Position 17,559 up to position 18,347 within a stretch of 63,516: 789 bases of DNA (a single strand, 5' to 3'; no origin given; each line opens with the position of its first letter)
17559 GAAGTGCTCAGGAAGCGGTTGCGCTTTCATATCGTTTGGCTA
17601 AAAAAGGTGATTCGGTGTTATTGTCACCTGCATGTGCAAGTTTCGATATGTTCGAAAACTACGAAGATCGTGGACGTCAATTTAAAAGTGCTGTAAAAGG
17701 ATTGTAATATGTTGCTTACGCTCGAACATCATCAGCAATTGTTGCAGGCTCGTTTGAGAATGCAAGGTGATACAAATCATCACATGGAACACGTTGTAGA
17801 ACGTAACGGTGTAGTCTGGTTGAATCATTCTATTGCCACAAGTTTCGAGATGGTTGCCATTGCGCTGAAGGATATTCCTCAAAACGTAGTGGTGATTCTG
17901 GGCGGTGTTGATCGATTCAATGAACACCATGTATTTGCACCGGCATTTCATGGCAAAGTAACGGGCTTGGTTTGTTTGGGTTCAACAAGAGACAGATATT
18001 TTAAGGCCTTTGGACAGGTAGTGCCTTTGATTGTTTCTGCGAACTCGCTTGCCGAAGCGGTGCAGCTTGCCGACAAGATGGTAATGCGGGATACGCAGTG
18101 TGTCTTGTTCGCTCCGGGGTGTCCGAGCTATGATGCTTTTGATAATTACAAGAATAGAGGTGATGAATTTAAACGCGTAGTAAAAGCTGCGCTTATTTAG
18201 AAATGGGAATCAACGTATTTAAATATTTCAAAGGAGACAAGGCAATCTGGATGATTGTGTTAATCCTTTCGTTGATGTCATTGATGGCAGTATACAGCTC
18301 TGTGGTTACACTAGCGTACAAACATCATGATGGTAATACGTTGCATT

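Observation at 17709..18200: Stand-alone diverged copy of the MurD C-terminal domain inserted between murD and ftsW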

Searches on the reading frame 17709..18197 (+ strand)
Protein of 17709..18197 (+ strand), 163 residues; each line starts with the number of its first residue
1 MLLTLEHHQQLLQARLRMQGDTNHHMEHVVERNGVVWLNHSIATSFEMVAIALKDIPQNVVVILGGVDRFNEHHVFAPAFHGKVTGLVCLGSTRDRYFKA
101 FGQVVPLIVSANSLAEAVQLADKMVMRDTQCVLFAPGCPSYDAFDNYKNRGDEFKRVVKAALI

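Call 4: search_protein_families(library=pfam, proteins=[window:17709-18197:+], max_evalue=1)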
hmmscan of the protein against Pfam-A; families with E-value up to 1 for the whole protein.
window:17709-18197:+ (163 aa): 0 families

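Call 5: search_protein_families(library=ncbifam, proteins=[window:17709-18197:+], max_evalue=1)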
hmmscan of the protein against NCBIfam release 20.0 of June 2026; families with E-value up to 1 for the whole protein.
window:17709-18197:+ (163 aa): 1 family
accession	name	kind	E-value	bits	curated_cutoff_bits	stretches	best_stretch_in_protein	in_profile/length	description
TIGR01087.1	murD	equivalog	3.6e-31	108.7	211.95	1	16-159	298-440/441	UDP-N-acetylmuramoyl-L-alanine--D-glutamate ligase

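Call 6: find_homologous_proteins(query=window:17709-18197:+, max_evalue=0.00001)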
Query window:17709-18197:+ (163 aa): 18 proteins with E <= 0.00001 among 47 candidates.
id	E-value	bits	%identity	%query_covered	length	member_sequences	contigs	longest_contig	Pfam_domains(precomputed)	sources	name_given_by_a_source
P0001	2.3e-102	357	98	100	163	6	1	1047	-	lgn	-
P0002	6.1e-101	352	96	100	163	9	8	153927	-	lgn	-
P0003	3.3e-93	327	90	100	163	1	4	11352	-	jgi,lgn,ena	jgi:UDP-N-acetylmuramoylalanine--D-glutamate ligase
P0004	1.5e-46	176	50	100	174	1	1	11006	PF02875.27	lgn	-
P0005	2.5e-46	175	51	94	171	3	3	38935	PF02875.27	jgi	jgi:UDP-N-acetylmuramoylalanine--D-glutamate ligase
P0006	1.7e-45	172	49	94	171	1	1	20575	-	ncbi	ncbi:MAG: hypothetical protein Fur0041_07690 [Bacteroidia bacterium]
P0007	3.0e-45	172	51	96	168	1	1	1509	-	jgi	jgi:UDP-N-acetylmuramoylalanine--D-glutamate ligase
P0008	4.3e-43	165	48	93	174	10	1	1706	PF02875.27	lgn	-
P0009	5.3e-43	164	51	91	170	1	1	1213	PF02875.27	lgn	-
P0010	6.6e-43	164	50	89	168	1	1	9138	-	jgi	jgi:UDP-N-acetylmuramoylalanine--D-glutamate ligase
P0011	6.8e-41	157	50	93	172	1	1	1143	PF02875.27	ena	-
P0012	2.6e-38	149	47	92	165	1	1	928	PF02875.27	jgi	jgi:UDP-N-acetylmuramoylalanine--D-glutamate ligase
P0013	1.0e-36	144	47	96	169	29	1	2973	-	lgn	-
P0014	9.7e-26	108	43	84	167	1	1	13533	PF02875.27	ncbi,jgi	-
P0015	1.3e-25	108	41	92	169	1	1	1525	PF02875.27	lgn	-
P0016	6.0e-25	106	41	90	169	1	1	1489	PF02875.27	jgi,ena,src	-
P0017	3.4e-24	103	40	92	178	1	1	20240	PF02875.27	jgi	-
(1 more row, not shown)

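Call 9: find_encoding_contigs(protein=P0006, flank=6000, max_places=3)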
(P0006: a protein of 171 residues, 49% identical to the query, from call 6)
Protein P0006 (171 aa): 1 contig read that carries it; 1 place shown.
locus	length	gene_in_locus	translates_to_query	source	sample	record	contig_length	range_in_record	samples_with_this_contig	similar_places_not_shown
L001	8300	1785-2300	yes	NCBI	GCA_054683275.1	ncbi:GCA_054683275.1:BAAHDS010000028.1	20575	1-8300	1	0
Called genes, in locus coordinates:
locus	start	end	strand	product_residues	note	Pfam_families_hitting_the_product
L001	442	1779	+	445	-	PF21377:MurD_N, PF21799:MurD-like_N, PF08245:Mur_ligase_M, PF02875:Mur_ligase_C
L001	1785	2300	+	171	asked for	-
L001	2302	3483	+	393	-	PF01098:FTSW_RODA_SPOVE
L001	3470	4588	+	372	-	PF03033:Glyco_transf_28, PF04101:Glyco_tran_28_C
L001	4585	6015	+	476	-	PF01225:Mur_ligase, PF08245:Mur_ligase_M, PF02875:Mur_ligase_C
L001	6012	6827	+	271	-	-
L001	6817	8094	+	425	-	PF00012:HSP70 (faint), PF11104:PilM_2 (faint), PF14450:FtsA (weak), PF02491:SHS2_FTSA, PF06277:EutA, PF06723:MreB_Mbl, PF14450:FtsA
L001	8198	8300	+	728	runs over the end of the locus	PF00091:Tubulin, PF12327:FtsZ_C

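Call 10: find_encoding_contigs(protein=P0017, flank=6000, max_places=3)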
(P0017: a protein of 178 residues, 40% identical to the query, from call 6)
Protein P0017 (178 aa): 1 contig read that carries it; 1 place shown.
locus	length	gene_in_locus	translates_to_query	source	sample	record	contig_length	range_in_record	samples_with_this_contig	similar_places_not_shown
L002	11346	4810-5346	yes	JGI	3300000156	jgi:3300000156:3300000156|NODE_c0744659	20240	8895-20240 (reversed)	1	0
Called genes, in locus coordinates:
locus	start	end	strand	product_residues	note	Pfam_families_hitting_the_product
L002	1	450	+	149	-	?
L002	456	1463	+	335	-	-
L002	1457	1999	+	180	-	PF02875:Mur_ligase_C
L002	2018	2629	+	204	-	-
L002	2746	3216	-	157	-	-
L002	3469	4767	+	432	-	-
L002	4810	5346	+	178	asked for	PF02875:Mur_ligase_C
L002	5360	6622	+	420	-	-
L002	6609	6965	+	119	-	-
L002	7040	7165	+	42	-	-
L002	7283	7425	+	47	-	-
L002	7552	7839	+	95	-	-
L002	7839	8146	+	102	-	-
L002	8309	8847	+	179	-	-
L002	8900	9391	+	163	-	-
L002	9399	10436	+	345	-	-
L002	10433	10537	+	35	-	-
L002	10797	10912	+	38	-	-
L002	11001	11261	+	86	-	-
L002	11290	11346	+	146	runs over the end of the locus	-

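Call 12: find_encoding_contigs(protein=P0002, flank=10000, max_places=3)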
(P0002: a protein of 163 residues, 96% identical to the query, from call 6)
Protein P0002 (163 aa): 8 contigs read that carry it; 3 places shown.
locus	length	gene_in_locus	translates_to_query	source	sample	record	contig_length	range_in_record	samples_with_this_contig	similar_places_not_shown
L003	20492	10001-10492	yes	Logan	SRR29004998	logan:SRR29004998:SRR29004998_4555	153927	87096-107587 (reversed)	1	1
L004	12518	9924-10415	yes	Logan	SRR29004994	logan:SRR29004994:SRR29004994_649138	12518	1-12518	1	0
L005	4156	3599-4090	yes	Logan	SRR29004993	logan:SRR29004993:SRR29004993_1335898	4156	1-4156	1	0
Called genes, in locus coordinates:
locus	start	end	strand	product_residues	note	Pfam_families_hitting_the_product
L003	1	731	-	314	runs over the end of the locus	PF13444:Acetyltransf_5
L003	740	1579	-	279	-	PF19576:Acyltransf_2, PF01553:Acyltransferase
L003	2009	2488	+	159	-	PF02381:MraZ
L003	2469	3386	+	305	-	PF01728:FtsJ (weak), PF01795:Methyltransf_5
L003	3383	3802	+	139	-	PF19579:FtsL_2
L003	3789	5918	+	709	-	PF03717:PBP_dimer, PF00905:Transpeptidase, PF03793:PASTA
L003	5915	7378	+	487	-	PF01225:Mur_ligase, PF08245:Mur_ligase_M, PF02875:Mur_ligase_C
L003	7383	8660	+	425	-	PF10555:MraY_sig1 (weak), PF00953:Glycos_transf_4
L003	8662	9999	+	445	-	PF21377:MurD_N, PF21799:MurD-like_N, PF08245:Mur_ligase_M, PF02875:Mur_ligase_C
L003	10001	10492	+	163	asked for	-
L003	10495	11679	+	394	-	PF01098:FTSW_RODA_SPOVE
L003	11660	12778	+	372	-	PF03033:Glyco_transf_28, PF04101:Glyco_tran_28_C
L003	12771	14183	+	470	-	PF01225:Mur_ligase, PF08245:Mur_ligase_M, PF02875:Mur_ligase_C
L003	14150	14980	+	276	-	-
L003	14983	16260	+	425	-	PF11104:PilM_2 (faint), PF02491:SHS2_FTSA, PF06277:EutA, PF06723:MreB_Mbl, PF14450:FtsA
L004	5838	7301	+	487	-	PF01225:Mur_ligase, PF08245:Mur_ligase_M, PF02875:Mur_ligase_C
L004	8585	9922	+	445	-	PF21377:MurD_N, PF21799:MurD-like_N, PF08245:Mur_ligase_M, PF02875:Mur_ligase_C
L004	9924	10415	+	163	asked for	-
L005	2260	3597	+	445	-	PF21377:MurD_N, PF21799:MurD-like_N, PF08245:Mur_ligase_M, PF02875:Mur_ligase_C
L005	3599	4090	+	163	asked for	-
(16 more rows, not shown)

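Call 13: find_encoding_contigs(protein=P0014, flank=6000, max_places=3)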
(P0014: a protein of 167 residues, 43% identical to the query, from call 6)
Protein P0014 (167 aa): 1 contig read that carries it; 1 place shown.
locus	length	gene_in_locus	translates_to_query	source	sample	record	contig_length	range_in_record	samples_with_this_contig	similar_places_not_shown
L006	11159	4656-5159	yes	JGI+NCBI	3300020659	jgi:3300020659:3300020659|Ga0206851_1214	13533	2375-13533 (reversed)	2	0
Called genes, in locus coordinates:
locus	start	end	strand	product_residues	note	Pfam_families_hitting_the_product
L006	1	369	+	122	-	?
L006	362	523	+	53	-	PF03793:PASTA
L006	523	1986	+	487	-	PF01225:Mur_ligase, PF08245:Mur_ligase_M, PF02875:Mur_ligase_C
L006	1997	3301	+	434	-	PF10555:MraY_sig1 (weak), PF00953:Glycos_transf_4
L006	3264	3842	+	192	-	PF21377:MurD_N, PF08245:Mur_ligase_M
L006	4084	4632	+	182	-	PF02875:Mur_ligase_C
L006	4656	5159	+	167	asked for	PF02875:Mur_ligase_C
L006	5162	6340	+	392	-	PF01098:FTSW_RODA_SPOVE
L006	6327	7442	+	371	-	PF03033:Glyco_transf_28, PF04101:Glyco_tran_28_C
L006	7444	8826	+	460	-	PF01225:Mur_ligase, PF08245:Mur_ligase_M, PF02875:Mur_ligase_C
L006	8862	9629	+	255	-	-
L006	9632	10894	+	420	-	PF00012:HSP70 (faint), PF11104:PilM_2 (faint), PF14450:FtsA, PF02491:SHS2_FTSA, PF06723:MreB_Mbl, PF06277:EutA (weak), PF14450:FtsA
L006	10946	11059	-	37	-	-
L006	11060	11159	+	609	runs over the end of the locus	PF00091:Tubulin, PF12327:FtsZ_C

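Call 16: find_related_loci(query=A2, collection=genome_contigs, flank=4000)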
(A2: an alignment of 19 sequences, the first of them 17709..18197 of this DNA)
Query A2 (163 aa) in genome_contigs; peptide patterns used: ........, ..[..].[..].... (x = any residue, [..] = any of these).
105 stretches matched a pattern; 88 encode a relative of the query (tblastn E <= 1e-3); the best 80 are kept; 80 distinct loci.
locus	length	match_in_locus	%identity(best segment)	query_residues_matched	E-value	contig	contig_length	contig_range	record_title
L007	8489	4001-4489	94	1-163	2e-104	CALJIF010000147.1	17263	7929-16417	MAG TPA_asm: uncultured Flavobacteriales bacterium isolate SRR5576002_bin.138_CONCOCT_v1.1_MAG genome assembly, contig:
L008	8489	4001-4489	91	1-163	3e-101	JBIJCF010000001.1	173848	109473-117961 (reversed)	MAG: Bacteroidia bacterium isolate ME2006-08-18D11_3300042945_group2_bin212 Rohwer_bin431_scaffold_7_c3, whole genome sh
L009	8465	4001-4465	50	8-162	2e-53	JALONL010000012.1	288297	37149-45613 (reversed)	MAG: Bacteroidia bacterium isolate Prado076 scaffold_32, whole genome shotgun sequence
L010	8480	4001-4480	48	4-163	1e-52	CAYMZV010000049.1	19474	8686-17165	MAG TPA_asm: uncultured Chryseobacterium sp. isolate binchicken_co50_371 genome assembly, contig: NODE_3102_length_19474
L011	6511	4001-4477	48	4-162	1e-49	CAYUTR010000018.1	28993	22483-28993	MAG TPA_asm: uncultured Chryseobacterium sp. isolate SRP136066_co1_95 genome assembly, contig: NODE_1308_length_28993_co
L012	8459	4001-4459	49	6-158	6e-50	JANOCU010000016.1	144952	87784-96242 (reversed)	MAG: Bacteroidota bacterium isolate VAR_17_metabat_285 VAR_17_k141_2074150, whole genome shotgun sequence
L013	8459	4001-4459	49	6-158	1e-49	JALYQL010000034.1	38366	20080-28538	MAG: Bacteroidota bacterium isolate MDV bin62 SD1454-56_k127_1908831, whole genome shotgun sequence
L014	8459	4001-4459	47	6-158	1e-49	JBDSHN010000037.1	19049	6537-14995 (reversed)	MAG: Bacteroidia bacterium isolate cluster1_bin.277 k127_14389780, whole genome shotgun sequence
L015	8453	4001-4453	48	8-158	2e-49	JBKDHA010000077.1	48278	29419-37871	MAG: Bacteroidota bacterium isolate samp_2115_semibin_49 samp_2115_741009, whole genome shotgun sequence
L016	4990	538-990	48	8-158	4e-49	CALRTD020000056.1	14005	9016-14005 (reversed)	MAG: Synechococcus sp. UW140 isolate JJ-JE56-12-3-mx-bin559 genome assembly, contig: JJ-RDS211-73-C317, whole genome sho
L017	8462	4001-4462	47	9-162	4e-48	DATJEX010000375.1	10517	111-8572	MAG TPA_asm: Bacteroidia bacterium isolate SMAG_U15444 k141_9113589, whole genome shotgun sequence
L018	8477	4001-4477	46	4-162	1e-47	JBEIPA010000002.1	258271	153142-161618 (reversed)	MAG: Flavobacteriales bacterium isolate Sample-106-S6-bin-32 Sample_106_S6-bin_32-k141_165444, whole genome shotgun sequ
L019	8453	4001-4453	47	8-158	8e-47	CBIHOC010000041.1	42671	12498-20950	MAG TPA_asm: uncultured Chryseobacterium sp. isolate SRR18156182_binner12_Refined_23 genome assembly, contig: ERZ2733683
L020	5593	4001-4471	46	4-160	6e-46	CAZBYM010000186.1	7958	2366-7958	MAG TPA_asm: uncultured Chryseobacterium sp. isolate binchicken_co248_158 genome assembly, contig: NODE_14099_length_795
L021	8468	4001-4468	44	7-162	6e-46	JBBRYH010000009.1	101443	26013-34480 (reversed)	MAG: Bacteroidia bacterium isolate La5_metabat2.035 La5_metabat2.035_K_2151818_L_101443_cov_18.7014, whole genome shotgu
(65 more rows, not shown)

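Call 20: search_protein_representatives(alignment_id=A2)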
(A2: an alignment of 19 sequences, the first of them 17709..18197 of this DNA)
Query: 19 sequences, 169 profile positions. Proteins with E-value up to 0.001 (for the whole library): 21503; up to 1e-10: 12993; up to 1e-30: 331. The best 150 are listed.
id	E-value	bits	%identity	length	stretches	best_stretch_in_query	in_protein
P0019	8.6e-73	260.0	-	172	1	1-168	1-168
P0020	1.6e-56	207.1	-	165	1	5-166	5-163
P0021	2.5e-51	190.2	-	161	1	12-168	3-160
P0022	3.2e-50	186.6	-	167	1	6-168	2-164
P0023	1.5e-47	177.9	-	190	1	9-167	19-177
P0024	1.8e-47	177.6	-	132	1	35-167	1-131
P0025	4.2e-47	176.4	-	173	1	3-166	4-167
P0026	1.2e-45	171.7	-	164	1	16-167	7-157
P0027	8.4e-44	165.7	-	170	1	2-166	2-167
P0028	3.7e-43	163.6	-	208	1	9-166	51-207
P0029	5.3e-43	163.1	-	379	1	8-167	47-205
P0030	1.1e-42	162.1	-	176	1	8-166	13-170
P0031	2.4e-42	160.9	-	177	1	9-168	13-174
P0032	3.4e-42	160.5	-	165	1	13-167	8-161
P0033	3.5e-42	160.4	-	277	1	15-166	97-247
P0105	2.8e-36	141.2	-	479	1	10-166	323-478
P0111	4.3e-36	140.6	-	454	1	15-165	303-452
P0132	7.1e-35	136.6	-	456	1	17-165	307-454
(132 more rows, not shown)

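Call 27: search_solved_structures(query=A2, max_evalue=0.00001, show_alignments=2)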
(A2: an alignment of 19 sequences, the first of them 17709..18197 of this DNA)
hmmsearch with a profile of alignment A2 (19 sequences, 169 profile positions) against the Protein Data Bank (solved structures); distinct sequences matched with E-value up to 0.00001: 11.
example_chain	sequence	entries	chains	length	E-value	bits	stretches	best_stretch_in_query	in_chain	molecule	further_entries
7sy9_A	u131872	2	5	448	1.9e-22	83.1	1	26-166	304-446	UDP-N-acetylmuramoylalanine--D-glutamate ligase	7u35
8dp2_A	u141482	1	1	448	1.9e-22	83.1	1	26-166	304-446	UDP-N-acetylmuramoylalanine--D-glutamate ligase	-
7sir_A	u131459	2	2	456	4.1e-22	82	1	25-166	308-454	UDP-N-acetylmuramoylalanine--D-glutamate ligase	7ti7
3lk7_A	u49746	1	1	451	2.4e-21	79.5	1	14-163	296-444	UDP-N-acetylmuramoylalanine--D-glutamate ligase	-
2wjp_A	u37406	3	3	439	1.8e-20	76.7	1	29-166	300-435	UDP-N-ACETYLMURAMOYLALANINE--D-GLUTAMATE LIGASE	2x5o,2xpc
5a5f_A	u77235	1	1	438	1.9e-20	76.7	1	29-166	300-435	UDP-N-ACETYLMURAMOYLALANINE--D-GLUTAMATE LIGASE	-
2jff_A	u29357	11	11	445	1.9e-20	76.6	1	29-166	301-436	UDP-N-ACETYLMURAMOYLALANINE--D-GLUTAMATE LIGASE | UDP-N-ACETYLMURAMOYL-ALANINE-D-GLUTAMATE LIGASE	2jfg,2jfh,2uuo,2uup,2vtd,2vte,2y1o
8v8w_A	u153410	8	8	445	2e-20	76.6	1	29-166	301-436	UDP-N-acetylmuramoylalanine--D-glutamate ligase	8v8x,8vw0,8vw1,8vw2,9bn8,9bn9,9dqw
1e0d_A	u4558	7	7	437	2e-20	76.5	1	29-166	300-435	UDP-N-ACETYLMURAMOYLALANINE--D-GLUTAMATE LIGASE | UDP-N-ACETYLMURAMOYL-L-ALANINE:D-GLUTAMATE LIGASE | UDP-N-ACETYLMURAMOYL-L-ALANINE/:D-GLUTAMATE LIGASE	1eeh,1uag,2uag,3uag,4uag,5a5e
8v8y_A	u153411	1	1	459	2.2e-20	76.4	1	29-166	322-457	UDP-N-acetylmuramoylalanine--D-glutamate ligase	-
4buc_A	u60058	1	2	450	7.2e-20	74.7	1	30-165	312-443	UDP-N-ACETYLMURAMOYLALANINE--D-GLUTAMATE LIGASE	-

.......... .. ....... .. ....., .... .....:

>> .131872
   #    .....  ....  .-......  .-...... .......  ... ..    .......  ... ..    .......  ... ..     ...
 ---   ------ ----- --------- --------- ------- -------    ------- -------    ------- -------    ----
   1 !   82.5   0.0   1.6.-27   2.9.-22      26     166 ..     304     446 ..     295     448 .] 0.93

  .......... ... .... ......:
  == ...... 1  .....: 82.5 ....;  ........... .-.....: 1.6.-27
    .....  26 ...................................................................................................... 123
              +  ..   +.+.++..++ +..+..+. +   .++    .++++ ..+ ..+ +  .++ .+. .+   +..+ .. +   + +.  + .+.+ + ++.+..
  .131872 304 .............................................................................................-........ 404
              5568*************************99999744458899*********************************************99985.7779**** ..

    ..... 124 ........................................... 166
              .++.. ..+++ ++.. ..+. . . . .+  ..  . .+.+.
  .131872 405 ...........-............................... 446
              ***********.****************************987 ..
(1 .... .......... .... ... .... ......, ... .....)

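Call 39: predict_structure(alignment_id=A2)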
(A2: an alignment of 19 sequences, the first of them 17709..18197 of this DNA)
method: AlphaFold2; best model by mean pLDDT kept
length: 163 residues; sequences in the alignment: 19
mean_pLDDT: 85.1   pTM: 0.81
mean pLDDT of the five models: 85.1, 84.9, 84.5, 83.8, 82.3
residues with pLDDT >= 90: 79; 70-90: 55; 50-70: 27; < 50: 2
segments of 3 or more residues with pLDDT < 50: none
pLDDT, mean of each block of 10 residues (from residue 1): 58 65 87 95 86 91 80 84 93 84 93 94 92 85 76 95 91
secondary structure, 60 per line:
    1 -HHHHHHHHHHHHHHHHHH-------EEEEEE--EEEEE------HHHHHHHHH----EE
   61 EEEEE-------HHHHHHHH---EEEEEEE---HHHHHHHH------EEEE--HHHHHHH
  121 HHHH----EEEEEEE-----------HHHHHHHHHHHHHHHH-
elements in order: H2-19 E27-32 E35-39 H46-54 E59-65 H73-80 E84-90 H94-101 E108-111 H114-124 E129-135 H147-162
